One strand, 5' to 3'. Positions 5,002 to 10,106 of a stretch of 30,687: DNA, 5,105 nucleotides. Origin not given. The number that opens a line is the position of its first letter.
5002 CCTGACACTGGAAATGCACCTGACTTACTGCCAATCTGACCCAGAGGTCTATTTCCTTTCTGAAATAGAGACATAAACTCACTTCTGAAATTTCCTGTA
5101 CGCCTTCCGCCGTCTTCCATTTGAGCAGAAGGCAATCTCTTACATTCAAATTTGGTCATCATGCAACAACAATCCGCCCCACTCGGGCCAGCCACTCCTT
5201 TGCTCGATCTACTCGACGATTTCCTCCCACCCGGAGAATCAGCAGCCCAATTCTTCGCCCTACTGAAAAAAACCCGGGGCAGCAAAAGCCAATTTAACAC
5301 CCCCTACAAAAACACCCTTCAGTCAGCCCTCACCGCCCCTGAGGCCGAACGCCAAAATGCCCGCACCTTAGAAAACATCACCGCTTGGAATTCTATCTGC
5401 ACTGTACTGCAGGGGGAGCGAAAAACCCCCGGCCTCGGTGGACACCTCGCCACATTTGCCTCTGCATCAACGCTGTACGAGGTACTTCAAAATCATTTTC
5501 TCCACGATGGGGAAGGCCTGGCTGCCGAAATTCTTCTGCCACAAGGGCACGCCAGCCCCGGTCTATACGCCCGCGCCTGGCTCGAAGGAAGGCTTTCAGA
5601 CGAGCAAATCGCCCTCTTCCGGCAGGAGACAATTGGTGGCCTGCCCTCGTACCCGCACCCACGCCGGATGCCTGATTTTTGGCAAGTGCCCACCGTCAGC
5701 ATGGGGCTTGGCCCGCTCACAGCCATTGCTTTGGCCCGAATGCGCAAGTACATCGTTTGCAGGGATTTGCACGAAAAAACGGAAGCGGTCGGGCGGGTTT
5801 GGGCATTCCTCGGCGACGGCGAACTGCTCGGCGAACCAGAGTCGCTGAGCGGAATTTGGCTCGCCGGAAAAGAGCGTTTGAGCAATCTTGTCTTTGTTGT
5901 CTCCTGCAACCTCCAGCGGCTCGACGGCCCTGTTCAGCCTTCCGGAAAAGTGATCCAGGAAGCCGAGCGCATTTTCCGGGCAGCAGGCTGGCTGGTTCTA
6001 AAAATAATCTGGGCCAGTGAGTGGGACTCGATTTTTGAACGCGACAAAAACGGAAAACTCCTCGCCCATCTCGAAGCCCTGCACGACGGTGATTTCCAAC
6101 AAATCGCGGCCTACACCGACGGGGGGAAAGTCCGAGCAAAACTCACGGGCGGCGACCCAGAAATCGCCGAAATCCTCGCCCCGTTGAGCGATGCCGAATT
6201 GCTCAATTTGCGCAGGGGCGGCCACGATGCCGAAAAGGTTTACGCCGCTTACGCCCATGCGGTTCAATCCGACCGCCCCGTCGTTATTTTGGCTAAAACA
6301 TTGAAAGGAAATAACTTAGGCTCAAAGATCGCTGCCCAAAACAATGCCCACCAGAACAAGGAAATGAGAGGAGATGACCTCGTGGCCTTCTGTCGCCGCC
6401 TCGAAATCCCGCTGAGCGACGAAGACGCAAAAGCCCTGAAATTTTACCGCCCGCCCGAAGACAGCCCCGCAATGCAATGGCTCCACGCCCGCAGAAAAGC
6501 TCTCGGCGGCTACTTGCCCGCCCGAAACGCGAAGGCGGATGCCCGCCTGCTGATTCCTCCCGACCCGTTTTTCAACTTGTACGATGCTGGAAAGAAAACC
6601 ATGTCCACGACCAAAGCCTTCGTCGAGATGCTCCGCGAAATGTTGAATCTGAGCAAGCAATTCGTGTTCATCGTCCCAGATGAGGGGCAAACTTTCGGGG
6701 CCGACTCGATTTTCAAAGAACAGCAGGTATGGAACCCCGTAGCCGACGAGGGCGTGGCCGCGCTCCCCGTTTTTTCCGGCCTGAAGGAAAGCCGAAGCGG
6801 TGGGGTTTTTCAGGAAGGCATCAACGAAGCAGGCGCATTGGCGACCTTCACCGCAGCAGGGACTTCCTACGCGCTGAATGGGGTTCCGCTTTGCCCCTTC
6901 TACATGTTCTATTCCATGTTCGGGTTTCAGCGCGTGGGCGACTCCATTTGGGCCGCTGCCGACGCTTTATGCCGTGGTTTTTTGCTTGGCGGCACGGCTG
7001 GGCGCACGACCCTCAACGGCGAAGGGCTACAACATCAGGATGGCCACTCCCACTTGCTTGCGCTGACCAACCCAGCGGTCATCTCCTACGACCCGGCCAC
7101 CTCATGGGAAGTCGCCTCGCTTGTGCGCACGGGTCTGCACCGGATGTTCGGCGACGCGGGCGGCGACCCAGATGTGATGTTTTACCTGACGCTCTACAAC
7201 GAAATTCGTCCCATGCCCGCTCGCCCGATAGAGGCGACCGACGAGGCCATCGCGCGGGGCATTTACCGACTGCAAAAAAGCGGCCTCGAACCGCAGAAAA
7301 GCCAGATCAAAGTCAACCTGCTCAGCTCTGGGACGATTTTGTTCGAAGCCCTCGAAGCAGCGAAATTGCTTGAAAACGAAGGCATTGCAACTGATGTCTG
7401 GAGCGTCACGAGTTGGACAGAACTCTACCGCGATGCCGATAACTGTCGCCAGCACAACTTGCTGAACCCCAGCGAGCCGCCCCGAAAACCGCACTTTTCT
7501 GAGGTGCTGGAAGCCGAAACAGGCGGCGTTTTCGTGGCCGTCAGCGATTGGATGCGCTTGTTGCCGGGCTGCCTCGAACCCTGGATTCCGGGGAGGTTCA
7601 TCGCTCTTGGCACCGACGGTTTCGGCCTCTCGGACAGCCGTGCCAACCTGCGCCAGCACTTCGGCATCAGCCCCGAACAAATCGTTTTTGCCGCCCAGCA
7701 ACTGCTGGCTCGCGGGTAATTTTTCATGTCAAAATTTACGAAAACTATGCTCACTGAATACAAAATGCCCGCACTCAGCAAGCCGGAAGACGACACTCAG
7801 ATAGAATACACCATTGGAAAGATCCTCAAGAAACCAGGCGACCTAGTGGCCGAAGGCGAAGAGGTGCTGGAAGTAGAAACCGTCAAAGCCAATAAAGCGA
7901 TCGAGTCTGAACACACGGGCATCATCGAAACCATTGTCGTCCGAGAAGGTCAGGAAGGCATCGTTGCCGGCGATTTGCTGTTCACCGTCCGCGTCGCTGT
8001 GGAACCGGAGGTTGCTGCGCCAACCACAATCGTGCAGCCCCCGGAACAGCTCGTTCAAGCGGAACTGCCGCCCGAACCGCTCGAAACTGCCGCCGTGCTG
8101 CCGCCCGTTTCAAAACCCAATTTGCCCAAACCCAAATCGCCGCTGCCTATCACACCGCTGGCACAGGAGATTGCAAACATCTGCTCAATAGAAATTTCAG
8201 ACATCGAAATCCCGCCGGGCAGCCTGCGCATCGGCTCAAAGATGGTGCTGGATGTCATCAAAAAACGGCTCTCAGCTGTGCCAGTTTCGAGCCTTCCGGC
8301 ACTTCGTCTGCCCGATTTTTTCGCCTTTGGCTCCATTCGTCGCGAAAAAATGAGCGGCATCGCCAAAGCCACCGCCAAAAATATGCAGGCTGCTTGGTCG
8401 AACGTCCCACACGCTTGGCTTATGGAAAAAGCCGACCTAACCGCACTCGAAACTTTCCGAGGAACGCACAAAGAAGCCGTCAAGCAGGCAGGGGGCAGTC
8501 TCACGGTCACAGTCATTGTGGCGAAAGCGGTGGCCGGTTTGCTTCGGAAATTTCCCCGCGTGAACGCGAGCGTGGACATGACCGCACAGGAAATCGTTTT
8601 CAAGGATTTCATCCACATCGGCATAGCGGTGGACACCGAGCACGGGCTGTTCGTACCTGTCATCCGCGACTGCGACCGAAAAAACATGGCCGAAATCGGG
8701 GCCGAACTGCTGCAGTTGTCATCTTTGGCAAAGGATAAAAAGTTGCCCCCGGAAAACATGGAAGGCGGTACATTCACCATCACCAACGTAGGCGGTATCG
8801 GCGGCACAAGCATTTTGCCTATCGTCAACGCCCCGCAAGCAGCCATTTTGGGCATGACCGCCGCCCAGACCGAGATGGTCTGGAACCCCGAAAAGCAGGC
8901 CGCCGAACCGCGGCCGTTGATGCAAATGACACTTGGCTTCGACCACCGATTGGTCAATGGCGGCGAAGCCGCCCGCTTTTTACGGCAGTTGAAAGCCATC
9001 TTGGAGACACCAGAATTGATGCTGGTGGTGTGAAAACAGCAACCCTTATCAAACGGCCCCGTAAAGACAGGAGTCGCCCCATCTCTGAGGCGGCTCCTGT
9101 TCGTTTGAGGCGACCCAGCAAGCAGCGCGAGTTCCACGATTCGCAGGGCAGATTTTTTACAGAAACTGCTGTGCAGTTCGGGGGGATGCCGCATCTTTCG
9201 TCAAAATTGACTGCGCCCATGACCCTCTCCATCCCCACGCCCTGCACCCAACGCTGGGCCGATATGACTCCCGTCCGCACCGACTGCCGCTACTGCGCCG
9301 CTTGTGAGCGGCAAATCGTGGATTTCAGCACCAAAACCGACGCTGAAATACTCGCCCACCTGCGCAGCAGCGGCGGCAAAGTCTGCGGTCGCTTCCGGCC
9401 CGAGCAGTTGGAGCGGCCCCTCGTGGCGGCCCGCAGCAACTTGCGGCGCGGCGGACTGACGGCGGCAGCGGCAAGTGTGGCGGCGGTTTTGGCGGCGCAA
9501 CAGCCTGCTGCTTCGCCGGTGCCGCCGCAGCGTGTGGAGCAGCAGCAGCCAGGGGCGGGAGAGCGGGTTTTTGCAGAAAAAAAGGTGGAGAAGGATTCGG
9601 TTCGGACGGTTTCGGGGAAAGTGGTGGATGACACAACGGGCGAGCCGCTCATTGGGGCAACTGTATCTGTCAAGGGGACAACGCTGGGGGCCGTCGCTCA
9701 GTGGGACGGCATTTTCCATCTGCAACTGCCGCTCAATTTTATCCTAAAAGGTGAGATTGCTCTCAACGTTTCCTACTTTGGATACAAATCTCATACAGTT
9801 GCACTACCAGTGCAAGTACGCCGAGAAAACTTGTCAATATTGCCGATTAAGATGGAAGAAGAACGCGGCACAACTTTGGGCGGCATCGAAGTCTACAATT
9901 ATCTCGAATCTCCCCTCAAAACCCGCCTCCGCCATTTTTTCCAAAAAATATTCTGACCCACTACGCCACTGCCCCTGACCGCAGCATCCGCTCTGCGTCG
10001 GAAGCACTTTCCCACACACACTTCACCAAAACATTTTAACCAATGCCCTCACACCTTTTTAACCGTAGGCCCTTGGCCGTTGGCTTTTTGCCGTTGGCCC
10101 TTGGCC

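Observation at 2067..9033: Candidate new system: ligand-sensing XRE regulator + DMT transporter + two orphans + remodelled E1/E2 pair lacking E3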

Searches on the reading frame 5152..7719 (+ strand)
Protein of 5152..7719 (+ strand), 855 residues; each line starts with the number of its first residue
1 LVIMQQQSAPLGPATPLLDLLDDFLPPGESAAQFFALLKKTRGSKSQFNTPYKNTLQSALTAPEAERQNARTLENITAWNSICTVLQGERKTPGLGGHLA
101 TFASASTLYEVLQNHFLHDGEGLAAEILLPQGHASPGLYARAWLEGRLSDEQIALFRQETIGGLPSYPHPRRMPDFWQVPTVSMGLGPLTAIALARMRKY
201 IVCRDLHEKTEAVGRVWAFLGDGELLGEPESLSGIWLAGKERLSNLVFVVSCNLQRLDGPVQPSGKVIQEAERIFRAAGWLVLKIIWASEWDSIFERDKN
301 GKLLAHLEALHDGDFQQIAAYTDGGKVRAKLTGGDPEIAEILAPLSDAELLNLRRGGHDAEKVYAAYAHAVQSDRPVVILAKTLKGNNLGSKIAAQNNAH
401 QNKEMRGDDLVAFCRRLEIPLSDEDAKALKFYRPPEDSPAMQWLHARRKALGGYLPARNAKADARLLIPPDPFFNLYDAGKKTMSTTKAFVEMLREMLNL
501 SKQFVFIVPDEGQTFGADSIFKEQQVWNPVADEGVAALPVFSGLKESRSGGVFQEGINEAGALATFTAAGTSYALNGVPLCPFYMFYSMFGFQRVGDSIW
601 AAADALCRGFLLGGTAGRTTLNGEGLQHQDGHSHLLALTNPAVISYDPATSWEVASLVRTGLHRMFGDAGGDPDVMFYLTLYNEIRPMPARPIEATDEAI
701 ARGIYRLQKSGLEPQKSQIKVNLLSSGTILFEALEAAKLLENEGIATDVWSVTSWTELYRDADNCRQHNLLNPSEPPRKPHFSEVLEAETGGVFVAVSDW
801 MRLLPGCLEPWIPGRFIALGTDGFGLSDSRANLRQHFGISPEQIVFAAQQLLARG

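Call 3: search_protein_families(library=pfam, proteins=[window:5152-7719:+], max_evalue=0.01)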
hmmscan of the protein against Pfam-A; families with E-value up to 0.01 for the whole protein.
window:5152-7719:+ (855 aa): 4 families
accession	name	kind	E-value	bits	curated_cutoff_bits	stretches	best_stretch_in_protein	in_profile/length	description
PF17831.6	PDH_E1_M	-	6.9e-56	189.6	23.2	1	482-684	21-224/229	Pyruvate dehydrogenase E1 component middle domain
PF22613.1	Transketolase_C_1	-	1.5e-18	67.5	27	1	703-839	1-112/113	Transketolase-like TK C-terminal domain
PF00456.26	Transketolase_N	-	2e-09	37.4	22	1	128-286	59-214/334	Transketolase, thiamine diphosphate binding domain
PF02780.25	Transketolase_C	-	4.1e-05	23.9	25.9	1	717-758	8-49/124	Transketolase, C-terminal domain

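Call 5: search_protein_families(library=ncbifam, proteins=[window:5152-7719:+], max_evalue=0.01)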
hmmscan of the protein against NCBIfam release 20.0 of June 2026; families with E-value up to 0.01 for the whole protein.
window:5152-7719:+ (855 aa): 7 families
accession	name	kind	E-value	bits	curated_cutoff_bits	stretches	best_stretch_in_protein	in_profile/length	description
TIGR00759.1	aceE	equivalog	8.1e-278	924.1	859.9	1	46-853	50-856/885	pyruvate dehydrogenase (acetyl-transferring), homodimeric type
TIGR03186.1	AKGDH_not_PDH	exception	3.2e-236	786.7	1408.3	1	46-854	50-860/889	alpha-ketoglutarate dehydrogenase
NF004559.0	PRK05899.2-5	equivalog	5.6e-22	77.7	488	2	97-285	39-218/627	transketolase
TIGR00232.1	tktlase_bact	equivalog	9.1e-12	44.1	682.25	1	127-294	56-220/654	transketolase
NF004556.0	PRK05899.2-2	equivalog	3.6e-11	42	575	1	354-388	215-249/639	transketolase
NF004558.0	PRK05899.2-4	equivalog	9.5e-10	37.5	788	1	126-295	58-220/651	transketolase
NF003619.0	PRK05261.1-4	subfamily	0.0054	14.7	962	0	86-151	49-112/799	phosphoketolase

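Call 19: find_homologous_proteins(query=window:5161-7719:+)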
Query window:5161-7719:+ (852 aa): 8000 proteins with E <= 0.001 among 8000 candidates; the best 120 are listed.
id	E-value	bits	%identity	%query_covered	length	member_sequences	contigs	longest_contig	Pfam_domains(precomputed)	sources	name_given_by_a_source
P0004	0.0e+0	1964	100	100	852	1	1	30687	PF17831.6,PF22613.2,PF00456.27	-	-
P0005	3.3e-272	924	53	94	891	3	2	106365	PF17831.6,PF22613.2,PF02780.26,PF28598.1,PF00456.27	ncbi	-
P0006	7.7e-267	906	52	95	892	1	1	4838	PF17831.6,PF22613.2,PF28598.1,PF00456.27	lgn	-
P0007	6.8e-266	903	53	95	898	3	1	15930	PF17831.6,PF22613.2,PF28598.1,PF00456.27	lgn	-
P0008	8.2e-265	899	52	95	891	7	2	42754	PF17831.6,PF22613.2,PF00456.27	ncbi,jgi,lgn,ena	jgi:pyruvate dehydrogenase E1 component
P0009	1.3e-264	899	50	98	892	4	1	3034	PF17831.6,PF22613.2,PF28598.1,PF00456.27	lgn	-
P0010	3.1e-264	898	51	95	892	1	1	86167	PF17831.6,PF22613.2,PF28598.1,PF00456.27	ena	-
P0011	5.4e-264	897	51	95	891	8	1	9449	PF17831.6,PF22613.2,PF02780.26,PF00456.27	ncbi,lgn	-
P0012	1.6e-263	895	52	94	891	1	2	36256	PF17831.6,PF22613.2,PF28598.1,PF00456.27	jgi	jgi:pyruvate dehydrogenase E1 component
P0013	1.6e-263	895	52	95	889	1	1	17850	PF17831.6,PF22613.2,PF28598.1,PF00456.27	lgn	-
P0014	3.0e-263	894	52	95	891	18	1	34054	PF17831.6,PF22613.2,PF28598.1,PF00456.27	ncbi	-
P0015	4.0e-262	891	52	95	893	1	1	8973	PF17831.6,PF22613.2,PF28598.1,PF00456.27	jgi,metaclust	metaclust:\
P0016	4.5e-262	890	51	96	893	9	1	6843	PF17831.6,PF22613.2,PF28598.1,PF00456.27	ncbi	-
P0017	1.1e-260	886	52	94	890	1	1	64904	PF17831.6,PF22613.2,PF28598.1,PF00456.27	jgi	jgi:pyruvate dehydrogenase E1 component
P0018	1.3e-260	886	50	98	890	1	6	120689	PF17831.6,PF22613.2,PF28598.1,PF00456.27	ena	-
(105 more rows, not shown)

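Call 51: search_solved_structures(query=P0004, show_alignments=1, max_evalue=1e-50)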
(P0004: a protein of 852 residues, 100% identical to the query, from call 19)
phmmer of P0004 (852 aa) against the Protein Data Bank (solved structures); distinct sequences matched with E-value up to 1e-50: 4.
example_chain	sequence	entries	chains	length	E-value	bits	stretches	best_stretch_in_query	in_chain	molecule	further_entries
2qta_A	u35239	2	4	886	1.3e-211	708.5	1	67-850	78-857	Pyruvate dehydrogenase E1 component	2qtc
1l8a_A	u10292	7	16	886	1.3e-211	708.5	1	67-850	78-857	Pyruvate dehydrogenase E1 component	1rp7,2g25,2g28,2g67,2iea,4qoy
3lq2_A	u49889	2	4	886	6.8e-211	706.1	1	67-850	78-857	Pyruvate dehydrogenase E1 component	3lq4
3lpl_A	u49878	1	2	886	8.5e-211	705.8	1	67-850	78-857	Pyruvate dehydrogenase E1 component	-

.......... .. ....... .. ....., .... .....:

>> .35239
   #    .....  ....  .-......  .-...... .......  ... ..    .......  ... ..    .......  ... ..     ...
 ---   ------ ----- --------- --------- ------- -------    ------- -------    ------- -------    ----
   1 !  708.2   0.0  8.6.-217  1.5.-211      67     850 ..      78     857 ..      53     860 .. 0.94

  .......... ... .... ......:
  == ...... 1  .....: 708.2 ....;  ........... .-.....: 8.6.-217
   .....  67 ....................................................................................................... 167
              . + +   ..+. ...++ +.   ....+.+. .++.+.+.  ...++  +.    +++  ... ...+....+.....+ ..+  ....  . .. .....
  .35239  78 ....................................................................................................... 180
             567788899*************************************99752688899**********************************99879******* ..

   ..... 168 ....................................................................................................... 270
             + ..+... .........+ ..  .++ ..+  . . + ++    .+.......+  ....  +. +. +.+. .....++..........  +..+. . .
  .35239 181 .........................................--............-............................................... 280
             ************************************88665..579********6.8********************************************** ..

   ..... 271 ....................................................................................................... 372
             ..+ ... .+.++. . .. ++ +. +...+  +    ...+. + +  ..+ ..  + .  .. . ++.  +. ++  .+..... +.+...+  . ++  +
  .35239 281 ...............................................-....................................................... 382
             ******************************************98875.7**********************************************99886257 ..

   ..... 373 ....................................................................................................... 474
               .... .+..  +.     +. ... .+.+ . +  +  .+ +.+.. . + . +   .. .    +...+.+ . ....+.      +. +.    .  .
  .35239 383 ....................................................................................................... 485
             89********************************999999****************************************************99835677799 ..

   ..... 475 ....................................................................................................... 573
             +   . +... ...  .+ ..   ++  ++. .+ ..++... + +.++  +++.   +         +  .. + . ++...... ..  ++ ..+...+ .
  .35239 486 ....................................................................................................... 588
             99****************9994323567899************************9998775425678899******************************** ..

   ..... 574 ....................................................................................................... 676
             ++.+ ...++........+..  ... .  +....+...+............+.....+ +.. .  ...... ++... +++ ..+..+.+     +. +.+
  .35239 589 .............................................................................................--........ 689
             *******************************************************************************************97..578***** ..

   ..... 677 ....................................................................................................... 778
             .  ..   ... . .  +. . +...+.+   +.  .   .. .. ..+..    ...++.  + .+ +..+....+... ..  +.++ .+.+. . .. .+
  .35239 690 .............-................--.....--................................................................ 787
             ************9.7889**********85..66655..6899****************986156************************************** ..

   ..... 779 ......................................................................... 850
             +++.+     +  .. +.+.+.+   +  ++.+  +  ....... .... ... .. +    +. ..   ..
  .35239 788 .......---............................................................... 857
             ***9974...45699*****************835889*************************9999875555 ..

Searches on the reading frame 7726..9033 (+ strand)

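Call 3: search_protein_families(library=pfam, proteins=[window:7726-9033:+], max_evalue=0.01)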
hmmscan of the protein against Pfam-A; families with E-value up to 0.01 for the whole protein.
window:7726-9033:+ (435 aa): 2 families
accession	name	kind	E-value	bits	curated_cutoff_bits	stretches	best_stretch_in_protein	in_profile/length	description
PF00198.28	2-oxoacid_dh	-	7e-77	258.4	23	1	204-433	4-231/232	2-oxoacid dehydrogenases acyltransferase (catalytic domain)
PF00364.28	Biotin_lipoyl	-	4.4e-12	46.1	22.1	1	26-87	12-72/73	Biotin-requiring enzyme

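Call 5: search_protein_families(library=ncbifam, proteins=[window:7726-9033:+], max_evalue=0.01)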
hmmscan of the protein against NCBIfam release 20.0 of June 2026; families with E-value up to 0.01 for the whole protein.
window:7726-9033:+ (435 aa): 21 families
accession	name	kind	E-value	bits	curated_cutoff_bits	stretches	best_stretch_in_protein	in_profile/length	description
TIGR01348.1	PDHac_trf_long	equivalog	1.1e-91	308.2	552.1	1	27-432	168-585/587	dihydrolipoyllysine-residue acetyltransferase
NF008814.0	PRK11854.1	equivalog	2.4e-83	280.7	722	1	25-429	218-632/637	pyruvate dehydrogenase complex dihydrolipoyllysine-residue acetyltransferase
TIGR01347.1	sucB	equivalog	7e-67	226.4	378.65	1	27-434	14-402/404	dihydrolipoyllysine-residue succinyltransferase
NF004309.0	PRK05704.1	equivalog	3.6e-65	220.9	449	1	11-433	4-405/408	2-oxoglutarate dehydrogenase complex dihydrolipoyllysine-residue succinyltransferase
TIGR01349.1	PDHac_trf_mito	equivalog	6.1e-57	193.7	445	1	13-434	3-437/437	pyruvate dehydrogenase complex dihydrolipoamide acetyltransferase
NF008815.0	PRK11857.1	equivalog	2.7e-55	188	378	1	142-433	6-306/308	dihydrolipoamide acetyltransferase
TIGR02927.1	SucB_Actino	equivalog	2.2e-47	162.1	423.45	2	205-429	343-571/579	2-oxoglutarate dehydrogenase, E2 component, dihydrolipoamide succinyltransferase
NF011416.0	PRK14843.1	equivalog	8.5e-39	133.4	429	1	140-434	49-347/347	dihydrolipoamide acetyltransferase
NF008907.0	PRK12270.1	equivalog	8.4e-22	76.8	878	1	206-427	130-362/1241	multifunctional oxoglutarate decarboxylase/oxoglutarate dehydrogenase thiamine pyrophosphate-binding subunit/dihydrolipoyllysine-residue suc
NF008854.0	PRK11892.1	equivalog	7e-09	34.8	454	1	8-88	1-77/464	pyruvate dehydrogenase complex E1 component subunit beta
NF011457.0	PRK14875.1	equivalog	8.5e-08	31.6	307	1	29-102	19-91/372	acetoin dehydrogenase dihydrolipoyllysine-residue acetyltransferase subunit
NF006761.0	PRK09282.1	domain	1.4e-05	23.8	402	1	25-88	527-589/591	pyruvate carboxylase subunit B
NF006079.0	PRK08225.1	equivalog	1.7e-05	24.7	95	1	30-85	12-66/70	acetyl-CoA carboxylase biotin carboxyl carrier protein subunit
TIGR01108.1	oadA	equivalog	3.9e-05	22.3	756.5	1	26-77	524-575/582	sodium-extruding oxaloacetate decarboxylase subunit alpha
NF010643.0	PRK14040.1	subfamily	4.4e-05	22.1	892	1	28-87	535-593/595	oxaloacetate decarboxylase subunit alpha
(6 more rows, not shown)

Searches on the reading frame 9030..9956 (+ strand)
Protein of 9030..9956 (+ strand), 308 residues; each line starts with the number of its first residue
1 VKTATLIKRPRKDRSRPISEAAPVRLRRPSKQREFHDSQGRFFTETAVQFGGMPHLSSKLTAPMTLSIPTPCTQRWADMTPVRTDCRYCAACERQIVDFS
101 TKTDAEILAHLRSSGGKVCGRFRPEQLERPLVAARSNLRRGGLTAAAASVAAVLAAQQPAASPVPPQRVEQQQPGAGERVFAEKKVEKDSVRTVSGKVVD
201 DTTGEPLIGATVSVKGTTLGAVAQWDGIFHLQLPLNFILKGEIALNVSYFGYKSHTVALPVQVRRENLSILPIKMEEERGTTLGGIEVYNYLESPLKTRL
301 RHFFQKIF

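Call 3: search_protein_families(library=pfam, proteins=[window:9030-9956:+], max_evalue=0.01)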
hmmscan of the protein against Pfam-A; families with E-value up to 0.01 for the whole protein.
window:9030-9956:+ (308 aa): 2 families
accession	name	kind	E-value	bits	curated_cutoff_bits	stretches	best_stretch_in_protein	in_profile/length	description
PF13715.12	CarbopepD_reg_2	-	2.3e-14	53.6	32.2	1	194-271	1-72/88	CarboxypepD_reg-like domain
PF13620.12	CarboxypepD_reg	-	4.3e-09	37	32.3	1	193-264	1-72/82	Carboxypeptidase regulatory-like domain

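Call 5: search_protein_families(library=ncbifam, proteins=[window:9030-9956:+], max_evalue=0.01)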
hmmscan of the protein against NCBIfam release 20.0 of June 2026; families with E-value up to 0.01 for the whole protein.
window:9030-9956:+ (308 aa): 2 families
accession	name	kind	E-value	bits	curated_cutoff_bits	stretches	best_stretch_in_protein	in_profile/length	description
TIGR04056.1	OMP_RagA_SusC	subfamily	2.5e-14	52.6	368.25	1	192-279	1-75/981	SusC/RagA family TonB-linked outer membrane protein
NF052345.1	S_layer_anammox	exception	5.3e-05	20.8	1400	1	146-271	1271-1387/1596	Kustd1514 family S-layer glycoprotein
